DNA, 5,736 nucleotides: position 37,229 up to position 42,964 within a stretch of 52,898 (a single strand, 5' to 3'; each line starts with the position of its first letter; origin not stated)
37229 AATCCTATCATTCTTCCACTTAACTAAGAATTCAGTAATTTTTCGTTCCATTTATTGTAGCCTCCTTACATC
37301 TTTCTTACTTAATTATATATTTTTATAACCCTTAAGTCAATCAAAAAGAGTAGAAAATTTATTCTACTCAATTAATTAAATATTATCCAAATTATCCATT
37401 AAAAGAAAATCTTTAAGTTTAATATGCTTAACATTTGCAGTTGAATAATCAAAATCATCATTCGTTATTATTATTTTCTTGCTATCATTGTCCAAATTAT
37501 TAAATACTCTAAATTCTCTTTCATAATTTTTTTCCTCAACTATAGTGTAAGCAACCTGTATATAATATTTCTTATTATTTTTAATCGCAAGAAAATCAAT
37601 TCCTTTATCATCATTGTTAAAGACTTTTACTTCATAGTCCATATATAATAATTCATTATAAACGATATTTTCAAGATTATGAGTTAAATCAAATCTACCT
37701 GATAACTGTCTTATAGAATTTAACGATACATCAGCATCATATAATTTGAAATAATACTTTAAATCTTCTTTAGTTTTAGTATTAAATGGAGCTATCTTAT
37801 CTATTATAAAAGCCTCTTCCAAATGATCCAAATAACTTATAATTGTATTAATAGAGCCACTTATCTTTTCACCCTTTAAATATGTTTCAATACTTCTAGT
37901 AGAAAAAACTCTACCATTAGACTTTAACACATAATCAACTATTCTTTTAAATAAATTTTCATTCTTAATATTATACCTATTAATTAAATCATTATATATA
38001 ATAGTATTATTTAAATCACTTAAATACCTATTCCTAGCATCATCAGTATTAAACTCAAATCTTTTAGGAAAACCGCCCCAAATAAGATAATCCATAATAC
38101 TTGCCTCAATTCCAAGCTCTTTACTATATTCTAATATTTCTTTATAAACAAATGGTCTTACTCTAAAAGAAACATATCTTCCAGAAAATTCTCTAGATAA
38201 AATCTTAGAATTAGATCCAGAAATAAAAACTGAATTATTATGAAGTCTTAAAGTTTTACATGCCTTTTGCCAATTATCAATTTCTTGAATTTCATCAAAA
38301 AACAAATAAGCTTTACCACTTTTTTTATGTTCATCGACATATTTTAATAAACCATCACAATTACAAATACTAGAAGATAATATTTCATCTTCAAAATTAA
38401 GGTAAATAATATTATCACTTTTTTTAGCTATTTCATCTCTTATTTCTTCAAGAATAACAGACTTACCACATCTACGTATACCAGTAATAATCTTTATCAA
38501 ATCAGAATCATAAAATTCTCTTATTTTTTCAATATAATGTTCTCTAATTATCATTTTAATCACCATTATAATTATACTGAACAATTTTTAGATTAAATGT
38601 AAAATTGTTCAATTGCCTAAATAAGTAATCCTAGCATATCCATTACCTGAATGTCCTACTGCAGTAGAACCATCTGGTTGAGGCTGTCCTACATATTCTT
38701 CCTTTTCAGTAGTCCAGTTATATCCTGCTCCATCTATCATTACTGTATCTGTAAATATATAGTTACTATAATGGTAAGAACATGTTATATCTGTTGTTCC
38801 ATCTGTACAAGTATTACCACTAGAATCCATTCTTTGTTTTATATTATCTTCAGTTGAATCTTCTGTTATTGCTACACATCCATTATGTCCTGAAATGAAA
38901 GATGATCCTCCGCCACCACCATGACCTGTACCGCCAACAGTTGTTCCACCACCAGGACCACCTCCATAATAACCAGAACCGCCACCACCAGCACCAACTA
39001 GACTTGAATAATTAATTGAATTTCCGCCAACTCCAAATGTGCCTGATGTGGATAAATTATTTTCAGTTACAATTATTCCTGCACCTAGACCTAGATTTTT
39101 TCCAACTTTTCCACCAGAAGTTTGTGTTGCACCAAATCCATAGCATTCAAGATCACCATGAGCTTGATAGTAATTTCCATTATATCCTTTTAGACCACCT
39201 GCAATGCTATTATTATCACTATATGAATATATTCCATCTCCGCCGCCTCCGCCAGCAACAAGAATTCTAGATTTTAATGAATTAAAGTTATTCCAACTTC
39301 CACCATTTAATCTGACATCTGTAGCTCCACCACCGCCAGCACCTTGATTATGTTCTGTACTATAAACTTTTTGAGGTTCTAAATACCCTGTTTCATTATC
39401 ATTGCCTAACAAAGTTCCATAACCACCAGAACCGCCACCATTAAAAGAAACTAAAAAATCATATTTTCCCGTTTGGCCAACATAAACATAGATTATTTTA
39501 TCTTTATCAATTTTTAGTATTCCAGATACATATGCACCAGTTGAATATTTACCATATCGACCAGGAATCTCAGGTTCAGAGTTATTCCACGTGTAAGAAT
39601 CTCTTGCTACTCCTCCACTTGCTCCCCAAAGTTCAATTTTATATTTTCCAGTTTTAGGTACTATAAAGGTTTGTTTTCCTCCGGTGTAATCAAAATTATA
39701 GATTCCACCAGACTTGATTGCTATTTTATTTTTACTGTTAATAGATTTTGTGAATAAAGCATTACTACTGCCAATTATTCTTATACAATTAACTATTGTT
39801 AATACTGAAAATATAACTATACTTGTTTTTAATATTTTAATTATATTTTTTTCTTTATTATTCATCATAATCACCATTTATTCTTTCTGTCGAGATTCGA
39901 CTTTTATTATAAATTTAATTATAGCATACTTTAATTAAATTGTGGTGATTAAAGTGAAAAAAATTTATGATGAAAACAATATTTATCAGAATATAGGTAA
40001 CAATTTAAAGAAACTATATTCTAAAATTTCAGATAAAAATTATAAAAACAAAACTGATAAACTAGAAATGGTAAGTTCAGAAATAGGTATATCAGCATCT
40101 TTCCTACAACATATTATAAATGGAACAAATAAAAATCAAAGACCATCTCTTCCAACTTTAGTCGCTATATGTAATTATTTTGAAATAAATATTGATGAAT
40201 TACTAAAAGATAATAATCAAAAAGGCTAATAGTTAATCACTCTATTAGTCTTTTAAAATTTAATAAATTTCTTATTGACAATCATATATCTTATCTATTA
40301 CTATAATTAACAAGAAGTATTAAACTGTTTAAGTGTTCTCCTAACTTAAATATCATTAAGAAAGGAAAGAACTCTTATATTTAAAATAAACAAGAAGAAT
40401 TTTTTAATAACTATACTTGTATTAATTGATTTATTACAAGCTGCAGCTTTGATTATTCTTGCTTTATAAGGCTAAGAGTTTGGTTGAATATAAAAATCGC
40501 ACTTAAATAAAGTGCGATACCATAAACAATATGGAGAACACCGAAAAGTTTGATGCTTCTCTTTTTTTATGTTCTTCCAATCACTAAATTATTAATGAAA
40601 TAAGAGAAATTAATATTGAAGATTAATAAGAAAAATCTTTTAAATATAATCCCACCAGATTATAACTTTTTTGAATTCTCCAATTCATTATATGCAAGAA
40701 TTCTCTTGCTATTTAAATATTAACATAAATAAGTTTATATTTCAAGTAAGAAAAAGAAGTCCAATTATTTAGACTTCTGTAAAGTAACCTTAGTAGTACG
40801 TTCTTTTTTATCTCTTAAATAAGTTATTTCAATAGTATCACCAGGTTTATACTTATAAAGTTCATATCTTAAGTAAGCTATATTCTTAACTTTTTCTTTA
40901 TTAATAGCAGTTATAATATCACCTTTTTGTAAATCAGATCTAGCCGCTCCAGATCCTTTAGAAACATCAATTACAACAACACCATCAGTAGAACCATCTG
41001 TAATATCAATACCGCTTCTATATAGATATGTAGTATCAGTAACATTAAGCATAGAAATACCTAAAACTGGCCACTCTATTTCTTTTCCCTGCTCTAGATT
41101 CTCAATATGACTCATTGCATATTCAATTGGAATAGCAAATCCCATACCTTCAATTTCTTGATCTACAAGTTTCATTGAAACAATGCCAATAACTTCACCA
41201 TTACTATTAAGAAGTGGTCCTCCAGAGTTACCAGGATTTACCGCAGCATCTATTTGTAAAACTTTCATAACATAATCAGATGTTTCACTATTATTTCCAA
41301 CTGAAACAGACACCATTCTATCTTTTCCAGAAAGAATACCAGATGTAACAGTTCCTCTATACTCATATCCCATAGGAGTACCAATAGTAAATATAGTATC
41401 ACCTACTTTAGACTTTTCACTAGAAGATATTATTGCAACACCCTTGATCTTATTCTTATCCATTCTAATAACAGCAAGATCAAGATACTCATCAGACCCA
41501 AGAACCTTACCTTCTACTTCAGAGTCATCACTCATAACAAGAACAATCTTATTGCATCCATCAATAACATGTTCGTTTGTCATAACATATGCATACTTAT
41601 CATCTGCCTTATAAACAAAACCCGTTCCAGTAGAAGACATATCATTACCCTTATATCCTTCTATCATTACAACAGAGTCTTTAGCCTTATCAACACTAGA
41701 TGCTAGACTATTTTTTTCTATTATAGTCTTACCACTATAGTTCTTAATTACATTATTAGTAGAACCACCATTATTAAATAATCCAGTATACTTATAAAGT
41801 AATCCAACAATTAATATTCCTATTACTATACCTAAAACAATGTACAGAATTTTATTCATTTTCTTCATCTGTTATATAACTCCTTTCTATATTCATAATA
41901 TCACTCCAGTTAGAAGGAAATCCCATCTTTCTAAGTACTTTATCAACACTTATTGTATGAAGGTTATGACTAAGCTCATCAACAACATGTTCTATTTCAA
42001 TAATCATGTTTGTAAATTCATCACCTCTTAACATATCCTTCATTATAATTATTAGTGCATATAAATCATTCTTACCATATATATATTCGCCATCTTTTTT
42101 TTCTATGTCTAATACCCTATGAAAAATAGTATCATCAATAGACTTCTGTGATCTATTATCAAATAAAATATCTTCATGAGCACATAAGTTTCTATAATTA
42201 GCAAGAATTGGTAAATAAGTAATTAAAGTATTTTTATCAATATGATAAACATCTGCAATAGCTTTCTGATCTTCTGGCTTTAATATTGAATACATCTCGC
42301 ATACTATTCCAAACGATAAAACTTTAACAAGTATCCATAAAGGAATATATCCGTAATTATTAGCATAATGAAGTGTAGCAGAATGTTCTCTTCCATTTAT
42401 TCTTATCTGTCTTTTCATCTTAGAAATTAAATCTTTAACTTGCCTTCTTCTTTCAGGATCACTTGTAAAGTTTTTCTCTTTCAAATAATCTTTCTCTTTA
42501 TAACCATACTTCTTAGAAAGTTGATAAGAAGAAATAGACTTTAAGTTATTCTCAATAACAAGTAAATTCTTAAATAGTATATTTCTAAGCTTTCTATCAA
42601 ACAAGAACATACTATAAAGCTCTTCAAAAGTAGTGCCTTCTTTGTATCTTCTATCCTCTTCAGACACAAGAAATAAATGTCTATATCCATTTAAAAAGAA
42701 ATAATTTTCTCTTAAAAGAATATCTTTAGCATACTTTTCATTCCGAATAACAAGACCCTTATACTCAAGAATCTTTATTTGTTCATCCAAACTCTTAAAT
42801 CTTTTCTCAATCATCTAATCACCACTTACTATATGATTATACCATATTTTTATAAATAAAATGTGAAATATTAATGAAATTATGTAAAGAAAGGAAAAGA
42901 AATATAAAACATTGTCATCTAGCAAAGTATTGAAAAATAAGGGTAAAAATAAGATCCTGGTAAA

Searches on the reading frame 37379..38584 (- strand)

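Call 74: search_protein_families(library=padloc, proteins=[window:37379-38584:-], max_evalue=0.001)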
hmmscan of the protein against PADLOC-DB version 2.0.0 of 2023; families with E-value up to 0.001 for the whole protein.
window:37379-38584:- (402 aa): 7 families
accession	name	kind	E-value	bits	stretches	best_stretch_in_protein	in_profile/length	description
PDLC04787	PDC-S01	-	2.7e-114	380.2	1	6-397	5-409/412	-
PDLC04789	PDC-S01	-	7.9e-30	102.1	1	11-358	1-352/375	-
PDLC04791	PDC-S01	-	1.1e-23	81.6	1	26-381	17-383/395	-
PDLC04790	PDC-S01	-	5.6e-15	53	1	7-289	8-295/422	-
PDLC04788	PDC-S01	-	1.3e-10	38.8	1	31-113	20-104/448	-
PDLC04786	PDC-S01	-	1.7e-08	31.7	1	32-151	24-154/439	-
PDLC04792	PDC-S01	-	1.3e-06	25.3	1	17-124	6-121/452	-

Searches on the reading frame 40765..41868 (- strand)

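Call 4: search_protein_families(library=pfam, proteins=[window:40765-41868:-], max_evalue=1)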
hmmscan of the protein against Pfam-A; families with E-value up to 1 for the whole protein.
window:40765-41868:- (367 aa): 11 families
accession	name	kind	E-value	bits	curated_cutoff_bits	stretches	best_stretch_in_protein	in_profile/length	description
PF13365.12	Trypsin_2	-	1.6e-30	107.2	27.6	1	81-229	1-144/144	Trypsin-like peptidase domain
PF13180.12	PDZ_2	-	6.5e-18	65.2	27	1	267-363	1-80/80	PDZ domain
PF00089.32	Trypsin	-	5.1e-17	62.9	20.6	1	80-252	26-217/220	Trypsin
PF00595.29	PDZ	-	5.5e-10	39.9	23.2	1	284-347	11-77/81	PDZ domain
PF17820.7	PDZ_6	-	7.3e-07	29.3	27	1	298-347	1-49/54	PDZ domain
PF10459.15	Peptidase_S46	-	0.024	13.7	22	1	213-243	633-659/698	Peptidase S46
PF14685.13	PDZ_Tricorn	-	0.064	13.7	25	1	312-359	39-86/88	Tricorn protease PDZ domain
PF02907.21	Peptidase_S29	-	0.11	12.7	25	1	205-234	100-129/149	Hepatitis C virus NS3 protease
PF06261.16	LktC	-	0.12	12.8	25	1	2-50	35-82/150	Actinobacillus actinomycetemcomitans leukotoxin activator LktC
PF01732.22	Mycop_pep_DUF31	-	0.28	11.2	27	0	196-230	310-344/346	Mycoplasma peptidase (DUF31)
PF04205.19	FMN_bind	-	0.57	11.3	22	0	136-157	12-34/77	FMN-binding domain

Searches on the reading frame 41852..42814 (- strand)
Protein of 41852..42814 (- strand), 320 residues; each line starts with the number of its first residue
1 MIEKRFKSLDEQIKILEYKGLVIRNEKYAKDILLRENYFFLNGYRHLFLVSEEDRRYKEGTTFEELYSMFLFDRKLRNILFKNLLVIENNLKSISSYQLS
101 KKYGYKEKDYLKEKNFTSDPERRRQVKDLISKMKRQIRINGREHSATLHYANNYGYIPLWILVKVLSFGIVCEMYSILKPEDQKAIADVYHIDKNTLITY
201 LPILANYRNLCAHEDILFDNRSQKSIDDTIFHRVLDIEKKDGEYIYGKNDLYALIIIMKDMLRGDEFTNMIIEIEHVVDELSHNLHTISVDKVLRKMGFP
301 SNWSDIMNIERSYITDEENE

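Call 4: search_protein_families(library=pfam, proteins=[window:41852-42814:-], max_evalue=1)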
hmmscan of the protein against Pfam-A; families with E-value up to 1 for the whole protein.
window:41852-42814:- (320 aa): 2 families
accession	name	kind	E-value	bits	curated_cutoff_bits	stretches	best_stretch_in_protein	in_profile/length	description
PF07751.16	Abi_2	-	7.8e-42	144.1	25.6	1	32-219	2-184/184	Abi-like protein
PF22505.1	RNase_J_b_CASP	-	0.049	13.8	27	1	115-158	8-51/126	Ribonuclease J, beta-CASP domain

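Call 74: search_protein_families(library=padloc, proteins=[window:41855-42814:-], max_evalue=0.001)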
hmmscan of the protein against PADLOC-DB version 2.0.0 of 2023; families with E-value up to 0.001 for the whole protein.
window:41855-42814:- (320 aa): 1 family
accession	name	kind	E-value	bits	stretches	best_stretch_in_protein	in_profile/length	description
PDLC02344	AbiD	-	4.3e-60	201.8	1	3-309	4-277/277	AbiD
